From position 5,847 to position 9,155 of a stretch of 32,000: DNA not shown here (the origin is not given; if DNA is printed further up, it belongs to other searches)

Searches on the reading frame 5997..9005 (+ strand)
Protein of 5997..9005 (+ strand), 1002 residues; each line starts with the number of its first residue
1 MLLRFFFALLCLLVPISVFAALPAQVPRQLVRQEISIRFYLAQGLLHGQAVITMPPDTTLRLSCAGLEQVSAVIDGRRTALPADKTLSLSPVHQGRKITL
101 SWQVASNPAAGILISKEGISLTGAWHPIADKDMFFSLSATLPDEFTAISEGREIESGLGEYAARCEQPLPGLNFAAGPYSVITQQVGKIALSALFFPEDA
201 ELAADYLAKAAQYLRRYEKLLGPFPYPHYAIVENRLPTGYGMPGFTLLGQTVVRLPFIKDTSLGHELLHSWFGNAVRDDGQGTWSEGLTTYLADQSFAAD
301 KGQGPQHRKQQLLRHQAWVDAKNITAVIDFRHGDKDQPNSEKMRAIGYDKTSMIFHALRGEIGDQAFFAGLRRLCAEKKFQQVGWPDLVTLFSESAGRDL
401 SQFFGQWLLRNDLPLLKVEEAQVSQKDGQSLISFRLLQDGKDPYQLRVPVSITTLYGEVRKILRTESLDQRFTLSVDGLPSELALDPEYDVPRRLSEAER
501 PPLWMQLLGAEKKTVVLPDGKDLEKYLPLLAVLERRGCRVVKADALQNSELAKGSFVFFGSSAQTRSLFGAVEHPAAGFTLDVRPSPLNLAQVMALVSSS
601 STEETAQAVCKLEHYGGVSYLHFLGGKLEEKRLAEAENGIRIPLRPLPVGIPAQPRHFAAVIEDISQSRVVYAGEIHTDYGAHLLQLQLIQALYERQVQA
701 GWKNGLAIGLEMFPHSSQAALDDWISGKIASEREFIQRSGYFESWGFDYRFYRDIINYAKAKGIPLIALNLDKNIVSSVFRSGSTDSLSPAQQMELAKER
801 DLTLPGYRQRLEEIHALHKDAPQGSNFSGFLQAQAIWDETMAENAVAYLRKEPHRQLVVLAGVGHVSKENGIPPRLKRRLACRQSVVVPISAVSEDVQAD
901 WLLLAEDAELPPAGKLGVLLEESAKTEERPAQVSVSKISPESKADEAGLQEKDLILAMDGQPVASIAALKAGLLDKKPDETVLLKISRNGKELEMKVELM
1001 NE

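Call 19: search_protein_families(library=pfam, proteins=[window:5997-9005:+], max_evalue=0.001)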
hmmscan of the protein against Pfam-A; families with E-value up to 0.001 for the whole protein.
window:5997-9005:+ (1002 aa): 5 families
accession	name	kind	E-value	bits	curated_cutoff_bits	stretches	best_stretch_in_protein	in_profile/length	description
PF04187.18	Cofac_haem_bdg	-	1.8e-57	195.2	27.7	1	661-876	1-213/213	Haem-binding uptake, Tiki superfamily, ChaN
PF01433.26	Peptidase_M1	-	4.3e-12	46.5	27.7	1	264-407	72-218/218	Peptidase family M1 domain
PF13180.12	PDZ_2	-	1.9e-11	44.5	27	1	915-999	2-80/80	PDZ domain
PF00595.29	PDZ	-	5.1e-08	33.6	23.2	1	913-986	9-80/81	PDZ domain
PF17820.7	PDZ_6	-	2.1e-06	27.8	27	1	935-987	2-53/54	PDZ domain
